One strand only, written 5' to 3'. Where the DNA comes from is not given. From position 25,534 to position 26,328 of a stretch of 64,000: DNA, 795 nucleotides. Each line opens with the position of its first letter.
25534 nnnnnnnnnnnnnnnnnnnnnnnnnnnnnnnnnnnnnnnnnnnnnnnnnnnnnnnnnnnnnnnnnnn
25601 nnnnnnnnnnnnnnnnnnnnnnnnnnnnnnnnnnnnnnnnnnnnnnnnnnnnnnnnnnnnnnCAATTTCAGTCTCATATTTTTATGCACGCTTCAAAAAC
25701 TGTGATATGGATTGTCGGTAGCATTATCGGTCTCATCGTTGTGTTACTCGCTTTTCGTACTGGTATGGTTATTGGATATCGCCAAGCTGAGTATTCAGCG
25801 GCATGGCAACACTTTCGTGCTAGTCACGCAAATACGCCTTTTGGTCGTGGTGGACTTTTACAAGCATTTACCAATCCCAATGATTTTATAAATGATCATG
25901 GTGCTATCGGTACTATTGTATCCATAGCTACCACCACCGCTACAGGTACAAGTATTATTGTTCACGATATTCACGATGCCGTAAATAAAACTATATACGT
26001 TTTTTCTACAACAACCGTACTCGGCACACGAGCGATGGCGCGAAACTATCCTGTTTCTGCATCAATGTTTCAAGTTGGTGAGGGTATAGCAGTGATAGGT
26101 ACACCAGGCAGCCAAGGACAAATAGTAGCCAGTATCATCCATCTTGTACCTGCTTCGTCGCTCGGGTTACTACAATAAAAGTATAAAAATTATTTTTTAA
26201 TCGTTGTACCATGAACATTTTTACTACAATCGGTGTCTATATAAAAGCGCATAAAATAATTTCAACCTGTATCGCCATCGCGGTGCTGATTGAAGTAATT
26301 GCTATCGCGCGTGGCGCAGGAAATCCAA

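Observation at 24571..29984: ECF sigma/anti-sigma pair followed by a complete HlyD-MacB-FtsX tripartite exporter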

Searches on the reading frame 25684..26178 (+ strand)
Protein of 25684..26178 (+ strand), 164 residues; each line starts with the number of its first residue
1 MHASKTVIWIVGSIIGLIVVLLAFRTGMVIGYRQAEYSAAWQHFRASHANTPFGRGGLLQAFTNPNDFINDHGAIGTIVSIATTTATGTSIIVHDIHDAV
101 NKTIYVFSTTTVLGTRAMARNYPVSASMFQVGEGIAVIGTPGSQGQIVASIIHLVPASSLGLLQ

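Call 3: search_protein_families(library=pfam, proteins=[window:25684-26178:+], max_evalue=0.01)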
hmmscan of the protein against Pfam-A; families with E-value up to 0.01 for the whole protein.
window:25684-26178:+ (164 aa): 0 families

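Call 4: search_protein_families(library=ncbifam, proteins=[window:25684-26178:+], max_evalue=0.01)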
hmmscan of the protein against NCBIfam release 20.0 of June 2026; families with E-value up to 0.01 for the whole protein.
window:25684-26178:+ (164 aa): 0 families

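Call 29: search_protein_families(library=pfam, alignment_id=A4, max_evalue=1)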
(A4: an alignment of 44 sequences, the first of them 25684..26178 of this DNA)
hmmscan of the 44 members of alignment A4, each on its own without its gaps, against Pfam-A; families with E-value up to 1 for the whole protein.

A. member 1, window:25684-26178:+ (164 aa): 0 families

B. families by the number of members that match (of 44 scanned): 34 families (the first 25 are shown)
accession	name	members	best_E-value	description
PF18914.6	DUF5666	24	3.1e-08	Domain of unknown function (DUF5666)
PF03268.19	DUF267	5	0.0058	Caenorhabditis protein of unknown function, DUF267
PF19649.4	DUF6152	3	0.089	Family of unknown function (DUF6152)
PF17891.6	FluMu_N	2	0.11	Mu-like prophage FluMu N-terminal domain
PF17870.6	Insulin_TMD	2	0.26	Insulin receptor trans-membrane segment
PF22002.1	MTLN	2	0.28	Mitoregulin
PF02736.25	Myosin_N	2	0.32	Myosin N-terminal SH3-like domain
PF21744.3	BAHCC1-like_Tudor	1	0.009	BAHCC1-like, Tudor domain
PF16230.10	DUF4889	1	0.016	Domain of unknown function (DUF4889)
PF13800.11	Sigma_reg_N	1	0.03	Sigma factor regulator N-terminal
PF11089.13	SyrA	1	0.054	Exopolysaccharide production repressor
PF08005.17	PHR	1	0.06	PHR domain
PF14045.11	YIEGIA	1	0.064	YIEGIA protein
PF01833.30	TIG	1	0.068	IPT/TIG domain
PF19135.5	DUF5818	1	0.073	Protein of unknown function (DUF5818)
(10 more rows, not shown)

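Call 53: search_solved_structures(query=A4, max_evalue=1)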
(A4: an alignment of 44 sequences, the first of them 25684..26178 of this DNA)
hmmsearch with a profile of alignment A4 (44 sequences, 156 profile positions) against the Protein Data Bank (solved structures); distinct sequences matched with E-value up to 1: 4.
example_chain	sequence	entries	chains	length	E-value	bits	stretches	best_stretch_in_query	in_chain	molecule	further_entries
6y7o_A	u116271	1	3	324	9.1e-12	48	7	75-137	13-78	Tako8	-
6g6m_A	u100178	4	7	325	9.5e-12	48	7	75-137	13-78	Tako8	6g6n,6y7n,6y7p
2l1e_A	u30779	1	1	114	0.41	13.4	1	41-102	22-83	Major prion protein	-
2wqq_A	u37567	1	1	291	0.62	12.9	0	86-126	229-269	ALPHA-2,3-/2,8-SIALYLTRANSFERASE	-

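Call 55: find_homologous_proteins(query=window:25684-26178:+, max_evalue=0.001)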
Query window:25684-26178:+ (164 aa): 5 proteins with E <= 0.001 among 108 candidates.
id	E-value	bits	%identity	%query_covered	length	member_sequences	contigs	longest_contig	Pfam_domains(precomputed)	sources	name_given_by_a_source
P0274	2.4e-99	347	100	100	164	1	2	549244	-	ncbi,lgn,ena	-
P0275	1.6e-59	218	65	96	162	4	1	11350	-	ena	-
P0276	7.1e-50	187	58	96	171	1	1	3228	-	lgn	-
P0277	2.6e-49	185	58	97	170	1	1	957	-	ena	-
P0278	7.7e-49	183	59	95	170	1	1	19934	-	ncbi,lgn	-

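Call 64: predict_structure(alignment_id=A7)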
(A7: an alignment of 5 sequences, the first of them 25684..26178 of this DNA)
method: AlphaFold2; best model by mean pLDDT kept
length: 164 residues; sequences in the alignment: 5
mean_pLDDT: 41.6   pTM: 0.24
mean pLDDT of the five models: 41.6, 39.8, 39.8, 38.9, 38.9
residues with pLDDT >= 90: 10; 70-90: 10; 50-70: 5; < 50: 139
segments of 3 or more residues with pLDDT < 50: 26-164
pLDDT, mean of each block of 10 residues (from residue 1): 79 92 60 35 30 28 29 33 35 37 34 29 32 40 39 38 31
secondary structure, 60 per line:
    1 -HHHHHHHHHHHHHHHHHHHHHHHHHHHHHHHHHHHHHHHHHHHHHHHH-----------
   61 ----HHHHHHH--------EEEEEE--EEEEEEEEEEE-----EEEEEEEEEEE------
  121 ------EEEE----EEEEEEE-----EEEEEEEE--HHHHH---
elements in order: H2-49 H65-71 E80-85 E88-98 E104-114 E127-130 E135-141 E147-154 H157-161

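Call 83: search_protein_families(library=padloc, proteins=[window:25684-26178:+], max_evalue=0.001)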
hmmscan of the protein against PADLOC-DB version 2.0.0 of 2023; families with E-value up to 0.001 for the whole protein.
window:25684-26178:+ (164 aa): 0 families
